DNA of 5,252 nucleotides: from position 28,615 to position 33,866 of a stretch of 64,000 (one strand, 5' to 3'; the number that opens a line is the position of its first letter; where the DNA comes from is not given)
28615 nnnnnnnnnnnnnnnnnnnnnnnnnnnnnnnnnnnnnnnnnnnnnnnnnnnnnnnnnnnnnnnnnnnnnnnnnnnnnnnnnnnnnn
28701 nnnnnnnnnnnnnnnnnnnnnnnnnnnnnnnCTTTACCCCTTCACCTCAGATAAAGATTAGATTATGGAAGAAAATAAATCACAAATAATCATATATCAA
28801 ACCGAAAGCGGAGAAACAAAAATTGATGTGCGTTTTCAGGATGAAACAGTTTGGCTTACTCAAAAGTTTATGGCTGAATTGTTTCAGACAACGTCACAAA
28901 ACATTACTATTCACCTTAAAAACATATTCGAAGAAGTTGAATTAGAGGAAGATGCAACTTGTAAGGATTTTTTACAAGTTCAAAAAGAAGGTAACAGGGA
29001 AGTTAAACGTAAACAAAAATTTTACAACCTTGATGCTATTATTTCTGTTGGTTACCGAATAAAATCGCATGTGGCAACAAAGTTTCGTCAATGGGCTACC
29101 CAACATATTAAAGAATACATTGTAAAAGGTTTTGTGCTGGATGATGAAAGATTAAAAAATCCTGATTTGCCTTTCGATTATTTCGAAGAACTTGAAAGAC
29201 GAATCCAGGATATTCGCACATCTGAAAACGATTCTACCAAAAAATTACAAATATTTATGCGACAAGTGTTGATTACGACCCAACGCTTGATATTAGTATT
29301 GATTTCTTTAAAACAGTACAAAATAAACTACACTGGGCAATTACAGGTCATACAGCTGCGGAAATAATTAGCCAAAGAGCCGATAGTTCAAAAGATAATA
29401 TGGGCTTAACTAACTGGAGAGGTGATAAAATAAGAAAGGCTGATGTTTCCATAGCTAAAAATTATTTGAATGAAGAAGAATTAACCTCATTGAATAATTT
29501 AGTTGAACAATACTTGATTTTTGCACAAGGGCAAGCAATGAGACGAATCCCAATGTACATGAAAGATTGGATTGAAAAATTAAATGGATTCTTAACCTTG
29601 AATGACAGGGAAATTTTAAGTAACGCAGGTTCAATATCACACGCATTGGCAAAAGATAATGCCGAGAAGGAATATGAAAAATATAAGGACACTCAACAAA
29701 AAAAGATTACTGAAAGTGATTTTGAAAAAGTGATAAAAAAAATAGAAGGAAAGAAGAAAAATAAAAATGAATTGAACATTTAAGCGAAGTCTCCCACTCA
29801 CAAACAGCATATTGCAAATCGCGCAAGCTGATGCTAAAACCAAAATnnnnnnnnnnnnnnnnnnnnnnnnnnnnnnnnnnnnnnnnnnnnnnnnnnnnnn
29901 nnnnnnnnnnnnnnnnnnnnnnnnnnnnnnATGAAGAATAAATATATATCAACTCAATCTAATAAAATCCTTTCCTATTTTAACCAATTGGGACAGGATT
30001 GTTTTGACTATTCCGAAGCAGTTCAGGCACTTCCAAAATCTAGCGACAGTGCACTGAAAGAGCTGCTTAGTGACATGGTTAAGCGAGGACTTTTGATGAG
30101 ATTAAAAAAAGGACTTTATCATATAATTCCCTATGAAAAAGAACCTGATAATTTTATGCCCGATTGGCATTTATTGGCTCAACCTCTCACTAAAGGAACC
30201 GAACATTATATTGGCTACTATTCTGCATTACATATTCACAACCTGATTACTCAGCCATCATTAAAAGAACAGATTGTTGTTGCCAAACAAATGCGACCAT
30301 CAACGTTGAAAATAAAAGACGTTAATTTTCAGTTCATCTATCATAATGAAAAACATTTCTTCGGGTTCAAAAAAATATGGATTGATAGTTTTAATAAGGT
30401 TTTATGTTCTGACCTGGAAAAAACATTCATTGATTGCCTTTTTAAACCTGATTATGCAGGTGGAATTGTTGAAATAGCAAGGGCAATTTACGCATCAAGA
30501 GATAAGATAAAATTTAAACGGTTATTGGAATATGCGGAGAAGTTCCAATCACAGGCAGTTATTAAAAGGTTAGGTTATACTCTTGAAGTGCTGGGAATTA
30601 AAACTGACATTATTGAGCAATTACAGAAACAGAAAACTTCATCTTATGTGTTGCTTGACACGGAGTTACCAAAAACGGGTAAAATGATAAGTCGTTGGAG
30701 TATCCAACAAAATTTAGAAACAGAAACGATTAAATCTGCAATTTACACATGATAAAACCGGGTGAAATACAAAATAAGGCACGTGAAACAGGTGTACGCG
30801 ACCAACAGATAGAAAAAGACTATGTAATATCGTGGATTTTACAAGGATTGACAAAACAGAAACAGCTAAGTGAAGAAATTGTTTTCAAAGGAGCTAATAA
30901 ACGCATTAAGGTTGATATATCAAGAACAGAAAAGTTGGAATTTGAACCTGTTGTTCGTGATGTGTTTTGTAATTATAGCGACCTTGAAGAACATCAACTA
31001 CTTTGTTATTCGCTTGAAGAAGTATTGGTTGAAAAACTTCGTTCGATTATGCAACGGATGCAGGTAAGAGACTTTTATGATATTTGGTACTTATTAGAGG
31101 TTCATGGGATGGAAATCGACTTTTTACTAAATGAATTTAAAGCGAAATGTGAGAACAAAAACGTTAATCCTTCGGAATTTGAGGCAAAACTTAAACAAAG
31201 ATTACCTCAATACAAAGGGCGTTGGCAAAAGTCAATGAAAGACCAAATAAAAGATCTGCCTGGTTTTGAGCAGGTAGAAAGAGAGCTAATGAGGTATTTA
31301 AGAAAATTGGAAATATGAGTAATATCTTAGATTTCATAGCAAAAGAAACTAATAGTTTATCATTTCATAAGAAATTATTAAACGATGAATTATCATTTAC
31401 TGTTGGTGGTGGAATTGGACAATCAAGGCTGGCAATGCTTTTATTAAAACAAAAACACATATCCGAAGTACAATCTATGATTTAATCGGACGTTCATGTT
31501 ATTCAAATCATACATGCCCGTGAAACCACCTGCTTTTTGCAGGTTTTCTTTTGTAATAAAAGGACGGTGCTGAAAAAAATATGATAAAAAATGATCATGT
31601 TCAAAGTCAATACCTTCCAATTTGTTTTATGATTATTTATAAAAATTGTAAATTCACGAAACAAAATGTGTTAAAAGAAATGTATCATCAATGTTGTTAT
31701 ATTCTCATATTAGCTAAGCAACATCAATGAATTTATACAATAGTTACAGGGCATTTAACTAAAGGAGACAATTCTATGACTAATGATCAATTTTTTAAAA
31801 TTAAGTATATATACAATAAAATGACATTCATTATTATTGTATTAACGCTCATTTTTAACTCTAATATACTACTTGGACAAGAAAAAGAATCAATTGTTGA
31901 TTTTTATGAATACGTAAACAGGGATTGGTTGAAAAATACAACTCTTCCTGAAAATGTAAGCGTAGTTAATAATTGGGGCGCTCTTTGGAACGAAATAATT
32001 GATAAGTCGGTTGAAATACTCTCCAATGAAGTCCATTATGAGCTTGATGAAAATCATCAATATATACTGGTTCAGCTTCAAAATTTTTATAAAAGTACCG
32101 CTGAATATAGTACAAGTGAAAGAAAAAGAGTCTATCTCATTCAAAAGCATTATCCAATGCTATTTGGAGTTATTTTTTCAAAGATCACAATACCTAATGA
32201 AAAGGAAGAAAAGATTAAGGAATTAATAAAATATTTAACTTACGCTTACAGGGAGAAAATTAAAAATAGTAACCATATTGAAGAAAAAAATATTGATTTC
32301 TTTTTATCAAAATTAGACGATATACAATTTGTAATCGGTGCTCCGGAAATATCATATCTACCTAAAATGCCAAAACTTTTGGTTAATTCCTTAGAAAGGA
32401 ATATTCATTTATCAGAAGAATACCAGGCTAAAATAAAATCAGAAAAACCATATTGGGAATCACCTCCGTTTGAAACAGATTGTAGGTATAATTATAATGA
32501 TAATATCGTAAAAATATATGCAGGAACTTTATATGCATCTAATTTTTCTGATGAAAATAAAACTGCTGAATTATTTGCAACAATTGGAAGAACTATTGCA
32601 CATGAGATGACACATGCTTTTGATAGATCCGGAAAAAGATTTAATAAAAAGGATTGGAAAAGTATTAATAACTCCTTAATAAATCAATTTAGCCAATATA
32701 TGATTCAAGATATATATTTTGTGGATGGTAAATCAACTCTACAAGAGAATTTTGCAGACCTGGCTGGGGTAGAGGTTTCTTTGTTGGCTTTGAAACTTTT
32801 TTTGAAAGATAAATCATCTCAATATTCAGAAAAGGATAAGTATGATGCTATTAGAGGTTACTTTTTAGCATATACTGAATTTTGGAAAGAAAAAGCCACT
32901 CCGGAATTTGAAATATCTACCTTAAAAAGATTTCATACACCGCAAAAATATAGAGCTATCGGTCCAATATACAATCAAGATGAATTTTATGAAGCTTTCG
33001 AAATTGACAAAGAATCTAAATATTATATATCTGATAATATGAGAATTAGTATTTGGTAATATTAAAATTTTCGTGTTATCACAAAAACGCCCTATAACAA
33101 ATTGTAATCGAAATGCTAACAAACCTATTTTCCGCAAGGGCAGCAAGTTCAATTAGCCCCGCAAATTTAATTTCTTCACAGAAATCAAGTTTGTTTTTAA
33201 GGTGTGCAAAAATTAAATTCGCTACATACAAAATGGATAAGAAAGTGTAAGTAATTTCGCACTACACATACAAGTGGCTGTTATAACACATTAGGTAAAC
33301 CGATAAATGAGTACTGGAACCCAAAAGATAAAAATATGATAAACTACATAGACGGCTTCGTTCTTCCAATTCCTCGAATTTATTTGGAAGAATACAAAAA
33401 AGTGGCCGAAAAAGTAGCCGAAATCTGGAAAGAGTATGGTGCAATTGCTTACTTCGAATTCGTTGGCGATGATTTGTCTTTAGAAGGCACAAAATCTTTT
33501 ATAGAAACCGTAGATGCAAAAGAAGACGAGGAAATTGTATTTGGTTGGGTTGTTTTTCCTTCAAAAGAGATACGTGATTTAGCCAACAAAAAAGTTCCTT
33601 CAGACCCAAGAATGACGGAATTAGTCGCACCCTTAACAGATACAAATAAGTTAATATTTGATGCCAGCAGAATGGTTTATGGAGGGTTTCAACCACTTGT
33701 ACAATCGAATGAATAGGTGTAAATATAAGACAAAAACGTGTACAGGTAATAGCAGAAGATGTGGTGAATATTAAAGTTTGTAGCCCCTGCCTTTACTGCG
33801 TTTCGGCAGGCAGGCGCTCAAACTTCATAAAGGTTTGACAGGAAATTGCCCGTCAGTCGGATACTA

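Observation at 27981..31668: A 3.07-kb insertion bounded by ~310-bp direct repeats that duplicate the asnA 3' end and its terminator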

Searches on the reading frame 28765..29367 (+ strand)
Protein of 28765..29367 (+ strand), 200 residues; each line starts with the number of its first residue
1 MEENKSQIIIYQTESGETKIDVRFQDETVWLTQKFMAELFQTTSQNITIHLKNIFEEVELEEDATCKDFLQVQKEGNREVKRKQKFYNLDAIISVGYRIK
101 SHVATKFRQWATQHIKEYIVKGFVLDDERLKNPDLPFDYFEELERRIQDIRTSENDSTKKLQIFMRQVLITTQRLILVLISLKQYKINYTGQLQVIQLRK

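Call 7: search_protein_families(library=pfam, proteins=[window:28765-29367:+], max_evalue=0.01)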
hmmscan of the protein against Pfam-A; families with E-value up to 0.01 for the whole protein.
window:28765-29367:+ (200 aa): 1 family
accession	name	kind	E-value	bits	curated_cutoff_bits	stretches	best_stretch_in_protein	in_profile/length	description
PF13310.11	Virulence_RhuM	-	1.4e-39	136.4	33.7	1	64-161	1-98/252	Virulence protein RhuM family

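Call 22: search_protein_families(library=ncbifam, proteins=[window:28765-29367:+], max_evalue=0.01)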
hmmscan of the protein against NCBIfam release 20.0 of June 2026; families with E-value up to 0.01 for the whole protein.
window:28765-29367:+ (200 aa): 0 families

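Call 23: search_protein_families(library=padloc, proteins=[window:28765-29367:+], max_evalue=0.01)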
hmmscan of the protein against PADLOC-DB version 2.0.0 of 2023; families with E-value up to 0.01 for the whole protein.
window:28765-29367:+ (200 aa): 40 families (the best 25 are shown)
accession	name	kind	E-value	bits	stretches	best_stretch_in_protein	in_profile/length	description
PDLC04853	PDC-S05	-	7.5e-70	233.7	1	1-157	1-156/336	-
PDLC04876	PDC-S05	-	1.8e-69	230.9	1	2-164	2-167/174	-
PDLC04852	PDC-S05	-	1e-68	229.8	1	3-161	8-166/346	-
PDLC04851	PDC-S05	-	3.8e-67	224.8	1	3-161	7-166/342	-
PDLC04870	PDC-S05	-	6.5e-64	213.2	1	2-161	5-162/214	-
PDLC04872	PDC-S05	-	2.4e-59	197.5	1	2-135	2-134/152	-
PDLC04868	PDC-S05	-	8.6e-59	197.3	1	1-161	1-163/335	-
PDLC04854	PDC-S05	-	1e-58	196.4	1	3-159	3-157/212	-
PDLC04843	PDC-S05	-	3.4e-58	195.4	1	1-169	1-158/330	-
PDLC04871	PDC-S05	-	4.3e-56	188.7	1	4-160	129-286/468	-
PDLC04965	PDC-S23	-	1.5e-55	186.9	1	3-169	3-161/327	-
PDLC04964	PDC-S23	-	3.6e-55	185.5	1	5-159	3-157/331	-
PDLC04858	PDC-S05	-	5.9e-51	169.8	1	1-134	1-130/138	-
PDLC04879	PDC-S05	-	4.8e-50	168.6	1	4-176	3-162/285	-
PDLC04963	PDC-S23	-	5.2e-46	155.5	1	7-157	3-138/312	-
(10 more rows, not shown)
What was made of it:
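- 28765..29783 (+): rhuM (PADLOC candidate family PDC-S05) pseudogene. A 1-nt deletion in an A-run at 29224/29225 splits it into 200-aa and 127-aa ORFs. Pfam and PADLOC (calls 7, 23).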

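Call 26: find_encoding_contigs(protein=window:28765-29367:+, flank=10000, max_places=10)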
Protein window:28765-29367:+ (200 aa): 1 contig read that carries it; 1 place shown.
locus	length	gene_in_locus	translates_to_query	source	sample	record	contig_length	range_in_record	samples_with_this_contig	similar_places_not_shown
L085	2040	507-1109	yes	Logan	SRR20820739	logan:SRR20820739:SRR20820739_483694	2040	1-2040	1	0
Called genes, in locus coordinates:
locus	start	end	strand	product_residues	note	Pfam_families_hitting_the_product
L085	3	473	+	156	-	?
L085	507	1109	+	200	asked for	PF13310:Virulence_RhuM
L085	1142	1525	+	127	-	PF13310:Virulence_RhuM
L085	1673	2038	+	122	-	?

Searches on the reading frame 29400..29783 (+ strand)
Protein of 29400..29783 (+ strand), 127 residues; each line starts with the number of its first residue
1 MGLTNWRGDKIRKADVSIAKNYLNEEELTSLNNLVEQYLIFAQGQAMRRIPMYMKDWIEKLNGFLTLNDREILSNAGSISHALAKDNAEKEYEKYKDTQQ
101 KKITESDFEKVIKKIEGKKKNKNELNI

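Call 7: search_protein_families(library=pfam, proteins=[window:29400-29783:+], max_evalue=0.01)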
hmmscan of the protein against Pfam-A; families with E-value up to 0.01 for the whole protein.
window:29400-29783:+ (127 aa): 3 families
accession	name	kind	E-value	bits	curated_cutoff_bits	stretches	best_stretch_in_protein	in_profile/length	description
PF13310.11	Virulence_RhuM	-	1e-35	123.7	33.7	1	1-101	150-249/252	Virulence protein RhuM family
PF08328.16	ASL_C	-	0.0048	17.4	35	1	71-126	53-107/115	Adenylosuccinate lyase C-terminal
PF23232.1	AAA_lid_13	-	0.0051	17.6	27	1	64-114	43-90/105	Fungal AAA+ ATPase lid domain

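Call 22: search_protein_families(library=ncbifam, proteins=[window:29400-29783:+], max_evalue=0.01)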
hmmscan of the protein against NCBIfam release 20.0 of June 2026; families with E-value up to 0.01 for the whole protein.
window:29400-29783:+ (127 aa): 1 family
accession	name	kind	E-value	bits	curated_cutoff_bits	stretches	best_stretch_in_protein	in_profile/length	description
NF006764.0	PRK09285.1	equivalog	0.005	15.3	446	1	70-126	382-437/456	adenylosuccinate lyase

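Call 23: search_protein_families(library=padloc, proteins=[window:29400-29783:+], max_evalue=0.01)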
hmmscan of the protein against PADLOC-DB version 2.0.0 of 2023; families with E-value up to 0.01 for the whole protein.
window:29400-29783:+ (127 aa): 11 families
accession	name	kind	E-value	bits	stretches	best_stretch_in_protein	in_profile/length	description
PDLC04851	PDC-S05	-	9.7e-43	144.5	1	1-122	218-341/342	-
PDLC04864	PDC-S05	-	1e-39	134.5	1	1-123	153-274/277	-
PDLC04853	PDC-S05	-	2.5e-38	130.1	1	1-123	212-333/336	-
PDLC04852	PDC-S05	-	4.9e-36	122.3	1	1-121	218-338/346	-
PDLC04843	PDC-S05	-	5.2e-36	122.5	1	1-122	209-329/330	-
PDLC04868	PDC-S05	-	7.1e-36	121.9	1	1-120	215-334/335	-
PDLC04871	PDC-S05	-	2.9e-30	103.6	1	1-120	340-461/468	-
PDLC04860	PDC-S05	-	4.5e-06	24.6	1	66-119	83-136/141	-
PDLC04875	PDC-S05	-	0.00012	20.5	1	75-123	75-122/123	-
PDLC03619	REase_MTase_IIG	-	0.0013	16.3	1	75-114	201-240/274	Type IIG restriction enzyme-methyltransferase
PDLC04845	PDC-S05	-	0.0096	13.7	1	72-98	99-125/191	-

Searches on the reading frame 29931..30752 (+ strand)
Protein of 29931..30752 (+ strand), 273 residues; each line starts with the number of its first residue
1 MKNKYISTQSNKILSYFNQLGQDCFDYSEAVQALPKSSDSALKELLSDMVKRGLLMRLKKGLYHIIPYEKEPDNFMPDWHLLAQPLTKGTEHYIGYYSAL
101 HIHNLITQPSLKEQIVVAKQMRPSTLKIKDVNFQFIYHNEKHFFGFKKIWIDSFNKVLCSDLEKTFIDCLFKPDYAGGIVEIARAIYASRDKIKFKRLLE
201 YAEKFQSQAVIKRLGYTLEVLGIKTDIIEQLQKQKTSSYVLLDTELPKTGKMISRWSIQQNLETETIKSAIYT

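Call 7: search_protein_families(library=pfam, proteins=[window:29931-30752:+], max_evalue=0.01)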
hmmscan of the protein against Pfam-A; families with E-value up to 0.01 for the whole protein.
window:29931-30752:+ (273 aa): 1 family
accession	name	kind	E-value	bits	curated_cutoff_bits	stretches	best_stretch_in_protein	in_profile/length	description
PF13338.12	AbiEi_4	-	9.2e-05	22.9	25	1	18-63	7-46/49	Transcriptional regulator, AbiEi antitoxin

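Call 22: search_protein_families(library=ncbifam, proteins=[window:29931-30752:+], max_evalue=0.01)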
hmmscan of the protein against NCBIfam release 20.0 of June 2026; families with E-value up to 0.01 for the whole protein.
window:29931-30752:+ (273 aa): 1 family
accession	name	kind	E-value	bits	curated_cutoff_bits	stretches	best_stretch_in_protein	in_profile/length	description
NF047376.1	TAA_AbiEi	equivalog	1.7e-09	37.6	150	1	10-113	6-106/172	type IV toxin-antitoxin system AbiEi family antitoxin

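Call 23: search_protein_families(library=padloc, proteins=[window:29931-30752:+], max_evalue=0.01)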
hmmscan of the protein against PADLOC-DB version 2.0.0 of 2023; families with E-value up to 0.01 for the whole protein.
window:29931-30752:+ (273 aa): 33 families (the best 25 are shown)
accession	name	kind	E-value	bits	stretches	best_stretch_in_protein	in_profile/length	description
PDLC02267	AbiEi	-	2.1e-97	323.5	1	5-271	1-251/252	AbiEi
PDLC02271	AbiEi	-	6.6e-34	115.3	1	14-258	13-255/263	AbiEi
PDLC02276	AbiEi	-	3.8e-32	109.9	1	12-224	6-211/270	AbiEi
PDLC02270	AbiEi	-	2.9e-28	96.7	1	22-258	10-251/265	AbiEi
PDLC02266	AbiEi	-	2.6e-27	93.8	1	12-266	5-256/258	AbiEi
PDLC02282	AbiEi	-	4.9e-26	89.6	1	17-266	10-258/260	AbiEi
PDLC02269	AbiEi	-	9e-22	75.6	1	16-258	4-234/251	AbiEi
PDLC02252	AbiEi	-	1.9e-20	71.6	1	20-265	13-256/259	AbiEi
PDLC02287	AbiEi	-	9.9e-16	56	1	16-242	3-219/253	AbiEi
PDLC02225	AbiEi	-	1.7e-15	55.2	1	43-213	32-189/198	AbiEi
PDLC02273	AbiEi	-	2.4e-14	51.8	1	33-206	24-194/205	AbiEi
PDLC02241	AbiEi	-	2.4e-14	51.6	1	13-219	3-196/199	AbiEi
PDLC02272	AbiEi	-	3.2e-14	51.2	1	21-218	12-195/200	AbiEi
PDLC02265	AbiEi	-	9.2e-12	43.1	1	43-213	29-192/198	AbiEi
PDLC02245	AbiEi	-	1.5e-11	42.4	1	47-213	29-188/194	AbiEi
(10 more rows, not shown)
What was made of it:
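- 29931..30752 (+): abiEi antitoxin/regulator, apparently intact (273 aa). PADLOC PDLC02267, positions 1-251 of 252, E=2e-97 (call 23).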

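Call 46: find_encoding_contigs(protein=window:29931-30752:+, flank=10000, max_places=10)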
Protein window:29931-30752:+ (273 aa): no gene with exactly this product is on record in the collection.

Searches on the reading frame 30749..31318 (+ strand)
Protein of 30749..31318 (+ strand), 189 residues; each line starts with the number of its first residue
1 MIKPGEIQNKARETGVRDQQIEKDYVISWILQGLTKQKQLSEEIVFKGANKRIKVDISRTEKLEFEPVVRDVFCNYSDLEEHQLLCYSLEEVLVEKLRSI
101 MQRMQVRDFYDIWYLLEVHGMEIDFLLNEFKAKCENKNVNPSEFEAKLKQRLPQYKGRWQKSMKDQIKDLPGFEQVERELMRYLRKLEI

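Call 7: search_protein_families(library=pfam, proteins=[window:30749-31318:+], max_evalue=0.01)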
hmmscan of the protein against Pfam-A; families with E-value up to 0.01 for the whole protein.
window:30749-31318:+ (189 aa): 1 family
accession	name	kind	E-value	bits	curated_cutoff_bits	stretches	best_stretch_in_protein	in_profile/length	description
PF08843.17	AbiEii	-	1.6e-20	74.6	22.5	1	49-175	98-234/238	Nucleotidyl transferase AbiEii toxin, Type IV TA system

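Call 22: search_protein_families(library=ncbifam, proteins=[window:30749-31318:+], max_evalue=0.01)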
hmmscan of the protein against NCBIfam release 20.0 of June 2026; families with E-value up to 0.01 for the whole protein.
window:30749-31318:+ (189 aa): 0 families

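Call 23: search_protein_families(library=padloc, proteins=[window:30749-31318:+], max_evalue=0.01)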
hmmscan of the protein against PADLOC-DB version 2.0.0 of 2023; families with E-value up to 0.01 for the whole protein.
window:30749-31318:+ (189 aa): 25 families
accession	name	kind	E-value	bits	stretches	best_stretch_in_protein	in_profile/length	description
PDLC02304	AbiEii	-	3e-63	212.2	2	49-187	121-258/260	AbiEii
PDLC02317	AbiEii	-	8.3e-27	92.1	2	51-185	136-273/396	AbiEii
PDLC02323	AbiEii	-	9e-25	85.7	2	52-184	120-247/248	AbiEii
PDLC02288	AbiEii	-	1.2e-17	61.8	1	46-185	131-272/294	AbiEii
PDLC02294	AbiEii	-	1.5e-16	59.1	1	50-154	118-226/260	AbiEii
PDLC02321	AbiEii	-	2.8e-14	51.5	2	71-151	171-248/296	AbiEii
PDLC02306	AbiEii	-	2.2e-13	48.4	1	76-188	162-279/280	AbiEii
PDLC02303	AbiEii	-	3.4e-13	47.6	2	52-170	117-230/249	AbiEii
PDLC02305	AbiEii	-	6e-13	46.7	2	48-126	123-201/306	AbiEii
PDLC02292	AbiEii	-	2e-10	38.9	2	7-48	14-52/283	AbiEii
PDLC02289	AbiEii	-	1.4e-09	35.9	1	7-48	18-57/309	AbiEii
PDLC02296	AbiEii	-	4.6e-08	30.6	1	50-156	129-233/282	AbiEii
PDLC02318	AbiEii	-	1.4e-07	29.2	1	52-114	117-182/280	AbiEii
PDLC02330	AbiEii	-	1.8e-07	29.1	1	35-131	80-173/219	AbiEii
PDLC02313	AbiEii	-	3.7e-07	27.9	1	90-133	163-206/254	AbiEii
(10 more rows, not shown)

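Call 25: find_encoding_contigs(protein=window:30749-31318:+, flank=10000, max_places=10)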
Protein window:30749-31318:+ (189 aa): no gene with exactly this product is on record in the collection.

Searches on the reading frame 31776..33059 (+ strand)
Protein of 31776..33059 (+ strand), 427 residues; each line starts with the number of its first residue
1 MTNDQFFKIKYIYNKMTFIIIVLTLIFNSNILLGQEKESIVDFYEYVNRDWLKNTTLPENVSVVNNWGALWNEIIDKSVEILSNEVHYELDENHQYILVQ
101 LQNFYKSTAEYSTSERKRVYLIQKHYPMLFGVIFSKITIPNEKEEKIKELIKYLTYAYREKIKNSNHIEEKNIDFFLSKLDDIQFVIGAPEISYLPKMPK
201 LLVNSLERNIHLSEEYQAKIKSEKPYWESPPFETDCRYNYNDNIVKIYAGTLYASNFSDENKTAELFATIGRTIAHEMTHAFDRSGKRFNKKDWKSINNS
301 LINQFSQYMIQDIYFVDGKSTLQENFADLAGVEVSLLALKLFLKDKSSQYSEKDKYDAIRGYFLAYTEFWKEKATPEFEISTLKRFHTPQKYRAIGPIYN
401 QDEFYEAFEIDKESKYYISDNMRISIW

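Call 7: search_protein_families(library=pfam, proteins=[window:31776-33059:+], max_evalue=0.01)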
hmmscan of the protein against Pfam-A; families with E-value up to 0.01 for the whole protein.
window:31776-33059:+ (427 aa): 2 families
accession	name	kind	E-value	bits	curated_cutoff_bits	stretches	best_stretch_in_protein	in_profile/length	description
PF01431.27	Peptidase_M13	-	1.9e-29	103.2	24.5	1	238-423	4-204/205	Peptidase family M13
PF05649.18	Peptidase_M13_N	-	1.4e-13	51.4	32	2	42-116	4-75/381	Peptidase family M13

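Call 10: find_encoding_contigs(protein=window:31776-33059:+, flank=10000, max_places=10)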
Protein window:31776-33059:+ (427 aa): 1 contig read that carries it; 1 place shown.
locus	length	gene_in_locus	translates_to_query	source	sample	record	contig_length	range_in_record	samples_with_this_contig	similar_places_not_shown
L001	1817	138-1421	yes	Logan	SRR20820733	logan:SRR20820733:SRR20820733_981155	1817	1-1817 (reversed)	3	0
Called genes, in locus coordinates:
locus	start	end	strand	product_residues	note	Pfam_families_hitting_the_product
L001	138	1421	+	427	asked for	PF05649:Peptidase_M13_N (weak), PF01431:Peptidase_M13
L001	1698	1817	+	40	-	?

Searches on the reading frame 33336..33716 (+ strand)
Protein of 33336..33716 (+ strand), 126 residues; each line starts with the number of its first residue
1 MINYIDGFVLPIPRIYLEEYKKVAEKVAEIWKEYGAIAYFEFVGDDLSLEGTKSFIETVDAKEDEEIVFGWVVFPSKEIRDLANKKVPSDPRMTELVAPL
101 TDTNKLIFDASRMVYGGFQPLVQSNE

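Call 7: search_protein_families(library=pfam, proteins=[window:33336-33716:+], max_evalue=0.01)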
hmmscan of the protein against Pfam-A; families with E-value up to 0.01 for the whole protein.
window:33336-33716:+ (126 aa): 1 family
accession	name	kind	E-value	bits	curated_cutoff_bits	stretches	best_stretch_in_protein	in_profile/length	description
PF07237.17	DUF1428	-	2.2e-33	115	27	1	3-96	1-94/102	Protein of unknown function (DUF1428)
